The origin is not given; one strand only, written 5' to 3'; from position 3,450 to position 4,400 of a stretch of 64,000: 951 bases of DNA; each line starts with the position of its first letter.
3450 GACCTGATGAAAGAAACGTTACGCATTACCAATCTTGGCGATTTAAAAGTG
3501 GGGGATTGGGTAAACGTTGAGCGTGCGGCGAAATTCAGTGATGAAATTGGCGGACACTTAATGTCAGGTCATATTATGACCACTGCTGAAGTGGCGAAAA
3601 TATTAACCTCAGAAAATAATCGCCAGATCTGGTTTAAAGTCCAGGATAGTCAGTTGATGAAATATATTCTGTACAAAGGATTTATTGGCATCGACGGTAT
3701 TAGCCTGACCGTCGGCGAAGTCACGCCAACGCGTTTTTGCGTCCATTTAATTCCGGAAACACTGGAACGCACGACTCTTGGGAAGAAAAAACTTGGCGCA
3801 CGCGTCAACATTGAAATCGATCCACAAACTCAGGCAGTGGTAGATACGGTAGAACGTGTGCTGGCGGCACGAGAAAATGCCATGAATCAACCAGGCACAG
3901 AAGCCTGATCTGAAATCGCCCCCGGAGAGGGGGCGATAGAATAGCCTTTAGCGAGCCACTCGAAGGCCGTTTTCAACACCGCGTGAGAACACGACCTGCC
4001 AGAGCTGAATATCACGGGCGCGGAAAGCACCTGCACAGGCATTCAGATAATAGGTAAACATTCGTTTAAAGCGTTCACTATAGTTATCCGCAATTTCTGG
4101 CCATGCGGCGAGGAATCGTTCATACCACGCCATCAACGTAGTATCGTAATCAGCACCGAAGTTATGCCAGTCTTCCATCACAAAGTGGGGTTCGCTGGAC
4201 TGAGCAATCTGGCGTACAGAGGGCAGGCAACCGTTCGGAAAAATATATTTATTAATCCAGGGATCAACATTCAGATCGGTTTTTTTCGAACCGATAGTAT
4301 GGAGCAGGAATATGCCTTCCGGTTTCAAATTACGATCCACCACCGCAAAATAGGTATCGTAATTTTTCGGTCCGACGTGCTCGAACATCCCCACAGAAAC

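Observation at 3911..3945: Tightly packed convergent ribC and cfa share one GC-rich hairpin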

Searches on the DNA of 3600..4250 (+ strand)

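Call 6: search_dna_similar(query=window:3600-4250:+, collection=ecoli_genomes, mode=near, max_rows=25, rows=spread)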
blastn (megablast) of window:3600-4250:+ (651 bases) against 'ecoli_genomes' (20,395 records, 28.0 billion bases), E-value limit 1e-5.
Records with a match: 5426; places in all: 5427; records where one place covers at least 80% of the query: 5425.
Genomes with a match: 5426 of 5426; with a place that covers at least 80% of the query: 5425. Places per genome that has any: lowest 1, median 1, highest 2. On chromosomes: 5426 places; on plasmids: 1.
Best place of each record, by identity: >=99% 1589; 95-99% 3837.
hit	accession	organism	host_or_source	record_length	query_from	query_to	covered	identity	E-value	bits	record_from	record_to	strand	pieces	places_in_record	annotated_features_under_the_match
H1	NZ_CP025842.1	Escherichia coli strain 720632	Homo sapiens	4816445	1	651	100%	100.0%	0e+0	1203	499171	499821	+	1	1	ribE: riboflavin synthase | cfa: cyclopropane fatty acyl phospholipid synthase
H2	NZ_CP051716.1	Escherichia coli strain SCU-118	Homo sapiens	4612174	1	651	100%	100.0%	0e+0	1203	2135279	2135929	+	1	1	ribE: riboflavin synthase | cfa: cyclopropane fatty acyl phospholipid synthase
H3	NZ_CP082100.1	Escherichia coli strain MS15047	Homo sapiens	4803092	1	651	100%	100.0%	0e+0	1203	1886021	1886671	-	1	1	ribE: riboflavin synthase | cfa: cyclopropane fatty acyl phospholipid synthase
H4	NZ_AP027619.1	Escherichia coli strain PSJ-07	Homo sapiens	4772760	1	651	100%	100.0%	0e+0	1203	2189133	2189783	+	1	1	ribE: riboflavin synthase | cfa: cyclopropane fatty acyl phospholipid synthase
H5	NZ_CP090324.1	Escherichia coli strain ECO13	Homo sapiens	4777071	1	651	100%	100.0%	0e+0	1203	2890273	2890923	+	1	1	ribE: riboflavin synthase | cfa: cyclopropane fatty acyl phospholipid synthase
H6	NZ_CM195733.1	Escherichia coli strain P50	Chicory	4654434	1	651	100%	99.8%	0e+0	1197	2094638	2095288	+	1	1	ribE: riboflavin synthase | cfa: cyclopropane fatty acyl phospholipid synthase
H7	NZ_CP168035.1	Escherichia coli strain EC23HZZ201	pig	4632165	1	651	100%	99.4%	0e+0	1181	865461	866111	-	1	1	ribE: riboflavin synthase | cfa: cyclopropane fatty acyl phospholipid synthase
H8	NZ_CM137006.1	Escherichia coli strain 7CC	Mink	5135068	1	651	100%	99.1%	0e+0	1170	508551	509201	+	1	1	ribE: riboflavin synthase | cfa: cyclopropane fatty acyl phospholipid synthase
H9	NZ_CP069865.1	Escherichia coli strain FDAARGOS_1282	Homo sapiens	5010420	1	651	100%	98.9%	0e+0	1164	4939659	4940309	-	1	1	ribE: riboflavin synthase | cfa: cyclopropane fatty acyl phospholipid synthase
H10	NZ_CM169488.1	Escherichia coli strain EC13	Homo sapiens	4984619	1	651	100%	98.9%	0e+0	1164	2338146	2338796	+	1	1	ribC: riboflavin synthase subunit alpha | cfa: cyclopropane fatty acyl phospholipid synthase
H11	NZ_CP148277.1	Escherichia coli strain Z1323PEC0011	Dog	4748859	1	651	100%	98.8%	0e+0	1158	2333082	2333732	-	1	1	ribE: riboflavin synthase | cfa: cyclopropane fatty acyl phospholipid synthase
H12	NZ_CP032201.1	Escherichia coli strain AR_0086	missing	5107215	1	651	100%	98.5%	0e+0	1147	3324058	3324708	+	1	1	ribE: riboflavin synthase | cfa: cyclopropane fatty acyl phospholipid synthase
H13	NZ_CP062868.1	Escherichia coli strain Res13-Lact-PEB01-20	Sus scrofa domesticus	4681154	1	651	100%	98.5%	0e+0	1147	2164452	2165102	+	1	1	ribE: riboflavin synthase | cfa: cyclopropane fatty acyl phospholipid synthase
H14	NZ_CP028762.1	Escherichia coli strain A12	Sheep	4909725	1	651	100%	98.5%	0e+0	1147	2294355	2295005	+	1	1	ribE: riboflavin synthase | cfa: cyclopropane fatty acyl phospholipid synthase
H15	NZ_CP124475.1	Escherichia coli strain AVS0969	wastewater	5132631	1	651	100%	98.5%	0e+0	1147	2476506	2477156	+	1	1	ribE: riboflavin synthase | cfa: cyclopropane fatty acyl phospholipid synthase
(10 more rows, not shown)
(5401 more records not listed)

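Call 42: search_dna_similar(query=window:3885-3970:+, collection=ecoli_genomes, mode=distant, max_rows=30, rows=spread)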
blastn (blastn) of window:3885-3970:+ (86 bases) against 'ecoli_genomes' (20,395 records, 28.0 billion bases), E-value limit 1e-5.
Records with a match: 5426; places in all: 5427; records where one place covers at least 80% of the query: 5426.
Genomes with a match: 5426 of 5426; with a place that covers at least 80% of the query: 5426. Places per genome that has any: lowest 1, median 1, highest 2. On chromosomes: 5426 places; on plasmids: 1.
Best place of each record, by identity: >=99% 1138; 95-99% 4240; 90-95% 48.
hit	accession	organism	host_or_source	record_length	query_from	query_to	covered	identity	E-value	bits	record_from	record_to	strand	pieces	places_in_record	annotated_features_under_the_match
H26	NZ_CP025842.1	Escherichia coli strain 720632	Homo sapiens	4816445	1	86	100%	100.0%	1e-35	156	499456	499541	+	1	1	ribE: riboflavin synthase | cfa: cyclopropane fatty acyl phospholipid synthase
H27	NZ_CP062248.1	Escherichia coli strain AML002_ev02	not applicable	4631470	1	86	100%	100.0%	1e-35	156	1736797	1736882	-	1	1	ribE: riboflavin synthase | cfa: cyclopropane fatty acyl phospholipid synthase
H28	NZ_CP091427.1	Escherichia coli strain 1000C-3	hospital wastewater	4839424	1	86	100%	100.0%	1e-35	156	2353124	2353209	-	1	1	ribE: riboflavin synthase | cfa: cyclopropane fatty acyl phospholipid synthase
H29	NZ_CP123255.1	Escherichia coli strain YZMc17-1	chicken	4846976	1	86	100%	100.0%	1e-35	156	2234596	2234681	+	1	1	ribE: riboflavin synthase | cfa: cyclopropane fatty acyl phospholipid synthase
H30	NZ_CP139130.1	Escherichia coli strain YZ22PE165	Pig farm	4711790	1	86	100%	100.0%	1e-35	156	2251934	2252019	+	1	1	ribE: riboflavin synthase | cfa: cyclopropane fatty acyl phospholipid synthase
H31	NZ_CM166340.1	Escherichia coli strain CH10982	Homo sapiens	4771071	1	86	100%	100.0%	1e-35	156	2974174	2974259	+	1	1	ribE: riboflavin synthase | cfa: cyclopropane fatty acyl phospholipid synthase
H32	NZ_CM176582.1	Escherichia coli strain cS100a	Homo sapiens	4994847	1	86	100%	100.0%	1e-35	156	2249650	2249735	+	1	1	ribE: riboflavin synthase | cfa: cyclopropane fatty acyl phospholipid synthase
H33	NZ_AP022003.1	Escherichia coli strain WP3-W18-ESBL-08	-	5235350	1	86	100%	98.8%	5e-34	151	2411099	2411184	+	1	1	ribE: riboflavin synthase | cfa: cyclopropane fatty acyl phospholipid synthase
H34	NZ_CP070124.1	Escherichia coli strain FDAARGOS_1292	Homo sapiens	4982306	1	86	100%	98.8%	5e-34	151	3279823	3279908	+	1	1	ribE: riboflavin synthase | cfa: cyclopropane fatty acyl phospholipid synthase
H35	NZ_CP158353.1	Escherichia coli strain 914033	Homo sapiens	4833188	1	86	100%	98.8%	5e-34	151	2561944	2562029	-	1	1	ribE: riboflavin synthase | cfa: cyclopropane fatty acyl phospholipid synthase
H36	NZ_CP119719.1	Escherichia coli strain IZSBS22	missing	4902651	1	86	100%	98.8%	5e-34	151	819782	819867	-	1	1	ribE: riboflavin synthase | cfa: cyclopropane fatty acyl phospholipid synthase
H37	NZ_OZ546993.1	Escherichia coli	Homo sapiens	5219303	1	86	100%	98.8%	5e-34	151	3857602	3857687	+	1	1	ribE: riboflavin synthase | cfa: cyclopropane fatty acyl phospholipid synthase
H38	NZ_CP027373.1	Escherichia coli strain 05-3629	Homo sapiens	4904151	1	86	100%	97.7%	7e-33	147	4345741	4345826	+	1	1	ribE: riboflavin synthase | cfa: cyclopropane fatty acyl phospholipid synthase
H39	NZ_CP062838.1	Escherichia coli strain Res13-Lact-PER02-33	Sus scrofa domesticus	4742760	1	86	100%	97.7%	7e-33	147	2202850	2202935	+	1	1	ribE: riboflavin synthase | cfa: cyclopropane fatty acyl phospholipid synthase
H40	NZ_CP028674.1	Escherichia coli strain 115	cattle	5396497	1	86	100%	97.7%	7e-33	147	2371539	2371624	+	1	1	ribE: riboflavin synthase | cfa: cyclopropane fatty acyl phospholipid synthase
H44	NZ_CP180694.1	Escherichia coli strain CUPS04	Slaughterhouse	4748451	1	86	100%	97.7%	7e-33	147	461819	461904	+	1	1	ribE: riboflavin synthase | cfa: cyclopropane fatty acyl phospholipid synthase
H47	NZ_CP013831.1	Escherichia coli strain CD306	cat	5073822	1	86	100%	96.5%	3e-31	142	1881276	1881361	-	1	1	ribE: riboflavin synthase | cfa: cyclopropane fatty acyl phospholipid synthase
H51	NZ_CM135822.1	Escherichia coli strain FXCREC028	Homo sapiens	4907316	1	86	100%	96.5%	3e-31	142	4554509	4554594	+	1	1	ribE: riboflavin synthase | cfa: cyclopropane fatty acyl phospholipid synthase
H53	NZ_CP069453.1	Escherichia coli strain FDAARGOS_1254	Homo sapiens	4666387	1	86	100%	95.3%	3e-30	138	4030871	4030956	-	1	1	ribE: riboflavin synthase | cfa: cyclopropane fatty acyl phospholipid synthase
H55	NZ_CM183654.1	Escherichia coli strain GmM077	Homo sapiens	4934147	1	86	100%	94.2%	1e-28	133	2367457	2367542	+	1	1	ribE: riboflavin synthase | cfa: cyclopropane fatty acyl phospholipid synthase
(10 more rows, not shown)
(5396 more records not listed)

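Call 43: get_annotated_region(hit=H33, flank=60)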
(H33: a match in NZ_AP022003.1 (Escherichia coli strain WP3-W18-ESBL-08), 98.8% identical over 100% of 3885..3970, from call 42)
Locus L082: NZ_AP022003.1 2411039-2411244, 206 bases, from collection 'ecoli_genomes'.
description: Escherichia coli strain WP3-W18-ESBL-08 chromosome, complete genome
organism: Escherichia coli strain WP3-W18-ESBL-08 (NCBI taxid 562)
replicon: chromosome; assembly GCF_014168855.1
host: -; source: -; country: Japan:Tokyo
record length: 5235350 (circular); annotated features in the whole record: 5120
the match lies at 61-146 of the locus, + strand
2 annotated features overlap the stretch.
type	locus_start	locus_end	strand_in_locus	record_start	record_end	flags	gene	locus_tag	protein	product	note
CDS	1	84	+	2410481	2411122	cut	ribE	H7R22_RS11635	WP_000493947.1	riboflavin synthase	-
CDS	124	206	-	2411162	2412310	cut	cfa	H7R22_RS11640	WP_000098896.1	cyclopropane fatty acyl phospholipid synthase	-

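Call 44: get_annotated_region(hit=H38, flank=60)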
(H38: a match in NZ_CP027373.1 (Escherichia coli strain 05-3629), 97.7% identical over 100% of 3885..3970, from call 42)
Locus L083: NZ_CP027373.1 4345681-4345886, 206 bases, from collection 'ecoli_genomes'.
description: Escherichia coli strain 05-3629 chromosome, complete genome
organism: Escherichia coli strain 05-3629 (NCBI taxid 562)
replicon: chromosome; assembly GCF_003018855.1
host: Homo sapiens; source: stool; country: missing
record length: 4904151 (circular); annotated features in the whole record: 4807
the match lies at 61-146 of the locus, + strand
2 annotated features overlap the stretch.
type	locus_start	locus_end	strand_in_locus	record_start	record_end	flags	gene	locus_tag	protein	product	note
CDS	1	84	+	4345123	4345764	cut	ribE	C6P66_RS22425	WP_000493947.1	riboflavin synthase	-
CDS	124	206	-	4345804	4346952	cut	cfa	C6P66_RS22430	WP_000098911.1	cyclopropane fatty acyl phospholipid synthase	-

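Call 45: get_annotated_region(hit=H44, flank=60)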
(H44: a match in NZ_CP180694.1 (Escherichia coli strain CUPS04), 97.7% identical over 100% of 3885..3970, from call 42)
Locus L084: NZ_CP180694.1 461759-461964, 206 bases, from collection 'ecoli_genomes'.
description: Escherichia coli strain CUPS04 chromosome, complete genome
organism: Escherichia coli strain CUPS04 (NCBI taxid 562)
replicon: chromosome; assembly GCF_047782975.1
host: -; source: Slaughterhouse; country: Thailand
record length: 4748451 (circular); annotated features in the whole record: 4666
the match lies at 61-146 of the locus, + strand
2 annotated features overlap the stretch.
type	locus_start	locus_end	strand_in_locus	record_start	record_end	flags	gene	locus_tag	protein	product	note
CDS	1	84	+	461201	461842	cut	ribE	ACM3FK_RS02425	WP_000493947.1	riboflavin synthase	-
CDS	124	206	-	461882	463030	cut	cfa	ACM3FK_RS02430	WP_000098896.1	cyclopropane fatty acyl phospholipid synthase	-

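Call 46: get_annotated_region(hit=H47, flank=60)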
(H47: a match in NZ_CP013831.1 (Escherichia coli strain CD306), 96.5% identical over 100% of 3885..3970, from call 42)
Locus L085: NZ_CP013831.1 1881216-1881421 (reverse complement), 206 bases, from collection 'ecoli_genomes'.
description: Escherichia coli strain CD306 chromosome, complete genome
organism: Escherichia coli strain CD306 (NCBI taxid 562)
replicon: chromosome; assembly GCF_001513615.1
host: cat; source: missing; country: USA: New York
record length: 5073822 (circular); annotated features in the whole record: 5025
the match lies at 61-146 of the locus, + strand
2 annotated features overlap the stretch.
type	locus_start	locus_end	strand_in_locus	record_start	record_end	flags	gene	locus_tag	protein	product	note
CDS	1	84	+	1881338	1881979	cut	ribE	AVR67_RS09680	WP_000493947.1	riboflavin synthase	-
CDS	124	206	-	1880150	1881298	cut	cfa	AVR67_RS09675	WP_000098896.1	cyclopropane fatty acyl phospholipid synthase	-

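Call 47: get_annotated_region(hit=H51, flank=60)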
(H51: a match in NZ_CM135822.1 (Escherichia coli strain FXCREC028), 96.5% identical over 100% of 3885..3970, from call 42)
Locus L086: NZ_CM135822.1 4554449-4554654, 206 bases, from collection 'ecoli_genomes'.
description: Escherichia coli strain FXCREC028 chromosome, whole genome shotgun sequence
organism: Escherichia coli strain FXCREC028 (NCBI taxid 562)
replicon: chromosome; assembly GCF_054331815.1
host: Homo sapiens; source: urine; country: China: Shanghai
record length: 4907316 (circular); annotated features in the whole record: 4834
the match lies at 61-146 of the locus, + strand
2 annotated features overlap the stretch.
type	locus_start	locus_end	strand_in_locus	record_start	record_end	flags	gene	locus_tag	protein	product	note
CDS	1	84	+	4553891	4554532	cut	ribE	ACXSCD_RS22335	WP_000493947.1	riboflavin synthase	-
CDS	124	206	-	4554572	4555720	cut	cfa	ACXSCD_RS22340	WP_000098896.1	cyclopropane fatty acyl phospholipid synthase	-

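Call 48: get_annotated_region(hit=H53, flank=60)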
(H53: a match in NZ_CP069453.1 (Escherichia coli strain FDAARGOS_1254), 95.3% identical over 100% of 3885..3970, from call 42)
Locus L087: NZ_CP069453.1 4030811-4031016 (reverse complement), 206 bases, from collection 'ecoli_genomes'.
description: Escherichia coli strain FDAARGOS_1254 chromosome, complete genome
organism: Escherichia coli strain FDAARGOS_1254 (NCBI taxid 562)
replicon: chromosome; assembly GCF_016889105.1
host: Homo sapiens; source: missing; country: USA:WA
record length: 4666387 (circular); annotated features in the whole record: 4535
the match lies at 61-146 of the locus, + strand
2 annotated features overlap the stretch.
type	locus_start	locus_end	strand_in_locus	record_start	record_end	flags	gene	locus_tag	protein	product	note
CDS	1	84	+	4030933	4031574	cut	ribE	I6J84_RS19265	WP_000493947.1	riboflavin synthase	-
CDS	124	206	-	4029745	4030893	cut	cfa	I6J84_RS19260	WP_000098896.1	cyclopropane fatty acyl phospholipid synthase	-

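Call 49: get_annotated_region(hit=H55, flank=60)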
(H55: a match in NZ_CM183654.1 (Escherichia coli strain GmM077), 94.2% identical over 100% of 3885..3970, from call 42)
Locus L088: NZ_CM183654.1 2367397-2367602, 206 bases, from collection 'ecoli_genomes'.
description: Escherichia coli strain GmM077 chromosome, whole genome shotgun sequence
organism: Escherichia coli strain GmM077 (NCBI taxid 562)
replicon: chromosome; assembly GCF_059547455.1
host: Homo sapiens; source: -; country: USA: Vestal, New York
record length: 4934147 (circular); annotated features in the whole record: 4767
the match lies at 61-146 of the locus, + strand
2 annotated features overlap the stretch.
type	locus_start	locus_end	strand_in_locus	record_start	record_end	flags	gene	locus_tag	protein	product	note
CDS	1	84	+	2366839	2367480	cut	ribE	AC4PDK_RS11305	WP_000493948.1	riboflavin synthase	-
CDS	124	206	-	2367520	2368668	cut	cfa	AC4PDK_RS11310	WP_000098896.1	cyclopropane fatty acyl phospholipid synthase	-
